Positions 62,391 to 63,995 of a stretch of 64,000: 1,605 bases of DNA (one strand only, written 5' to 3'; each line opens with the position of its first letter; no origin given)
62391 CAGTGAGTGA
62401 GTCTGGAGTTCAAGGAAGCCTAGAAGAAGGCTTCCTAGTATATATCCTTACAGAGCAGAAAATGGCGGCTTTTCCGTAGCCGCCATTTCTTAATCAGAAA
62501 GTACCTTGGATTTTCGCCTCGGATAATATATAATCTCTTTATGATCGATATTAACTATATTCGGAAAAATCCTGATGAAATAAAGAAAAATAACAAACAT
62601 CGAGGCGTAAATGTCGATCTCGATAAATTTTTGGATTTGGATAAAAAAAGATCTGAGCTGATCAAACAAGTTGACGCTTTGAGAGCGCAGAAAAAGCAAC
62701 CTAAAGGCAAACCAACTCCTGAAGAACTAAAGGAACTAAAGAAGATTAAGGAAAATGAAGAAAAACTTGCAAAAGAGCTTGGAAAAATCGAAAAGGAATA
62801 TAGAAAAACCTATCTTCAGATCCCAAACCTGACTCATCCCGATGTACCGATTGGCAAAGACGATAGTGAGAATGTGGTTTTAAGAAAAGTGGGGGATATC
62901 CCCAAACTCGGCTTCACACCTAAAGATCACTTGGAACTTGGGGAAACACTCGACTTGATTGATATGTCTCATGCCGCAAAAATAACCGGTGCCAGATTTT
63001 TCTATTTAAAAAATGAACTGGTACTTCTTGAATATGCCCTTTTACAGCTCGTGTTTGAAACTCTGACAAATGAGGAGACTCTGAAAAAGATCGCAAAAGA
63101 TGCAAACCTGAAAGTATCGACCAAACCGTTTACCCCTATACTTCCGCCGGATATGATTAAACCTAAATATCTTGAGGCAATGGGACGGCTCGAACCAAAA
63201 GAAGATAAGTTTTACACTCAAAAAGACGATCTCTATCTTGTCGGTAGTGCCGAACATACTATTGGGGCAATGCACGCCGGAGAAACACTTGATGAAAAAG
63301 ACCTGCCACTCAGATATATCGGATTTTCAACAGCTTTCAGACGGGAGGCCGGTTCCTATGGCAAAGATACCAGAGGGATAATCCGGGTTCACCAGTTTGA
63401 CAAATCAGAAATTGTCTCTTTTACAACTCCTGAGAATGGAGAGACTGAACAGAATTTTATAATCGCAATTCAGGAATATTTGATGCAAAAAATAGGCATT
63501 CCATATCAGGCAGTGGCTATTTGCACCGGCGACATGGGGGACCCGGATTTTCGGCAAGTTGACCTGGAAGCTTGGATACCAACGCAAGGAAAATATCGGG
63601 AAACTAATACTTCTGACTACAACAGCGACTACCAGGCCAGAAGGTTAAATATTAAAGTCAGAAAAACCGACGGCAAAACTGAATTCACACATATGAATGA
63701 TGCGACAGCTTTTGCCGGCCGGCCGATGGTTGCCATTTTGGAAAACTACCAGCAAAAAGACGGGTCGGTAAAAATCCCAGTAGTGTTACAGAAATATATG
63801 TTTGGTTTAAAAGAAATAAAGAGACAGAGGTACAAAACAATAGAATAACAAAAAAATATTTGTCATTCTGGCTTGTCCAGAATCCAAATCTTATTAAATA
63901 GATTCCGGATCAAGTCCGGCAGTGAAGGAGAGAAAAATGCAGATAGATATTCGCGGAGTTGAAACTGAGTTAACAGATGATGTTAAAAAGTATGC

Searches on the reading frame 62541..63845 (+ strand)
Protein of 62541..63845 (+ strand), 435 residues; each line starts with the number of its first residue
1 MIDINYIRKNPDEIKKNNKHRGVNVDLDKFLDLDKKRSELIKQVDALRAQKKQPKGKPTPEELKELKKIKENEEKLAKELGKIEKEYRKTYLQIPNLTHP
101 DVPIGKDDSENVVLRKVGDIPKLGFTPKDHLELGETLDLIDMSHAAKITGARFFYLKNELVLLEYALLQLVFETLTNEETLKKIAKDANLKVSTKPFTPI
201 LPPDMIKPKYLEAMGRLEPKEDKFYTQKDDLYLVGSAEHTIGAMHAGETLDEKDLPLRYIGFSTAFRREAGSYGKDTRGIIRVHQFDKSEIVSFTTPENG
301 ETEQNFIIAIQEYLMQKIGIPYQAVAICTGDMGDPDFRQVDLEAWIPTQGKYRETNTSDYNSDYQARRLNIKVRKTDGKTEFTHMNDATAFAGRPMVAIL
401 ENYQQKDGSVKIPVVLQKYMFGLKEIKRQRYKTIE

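Call 81: search_protein_families(library=pfam, proteins=[window:62541-63845:+], max_evalue=0.0001)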
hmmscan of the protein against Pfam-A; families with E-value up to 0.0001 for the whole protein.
window:62541-63845:+ (435 aa): 2 families
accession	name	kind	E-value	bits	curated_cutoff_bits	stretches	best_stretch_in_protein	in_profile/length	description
PF00587.30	tRNA-synt_2b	-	8.3e-30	104.6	29.3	1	227-403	7-179/179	tRNA synthetase class II core domain (G, H, P, S and T)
PF02403.27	Seryl_tRNA_N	-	7.5e-16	58.8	28.2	1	1-97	1-107/108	Seryl-tRNA synthetase N-terminal domain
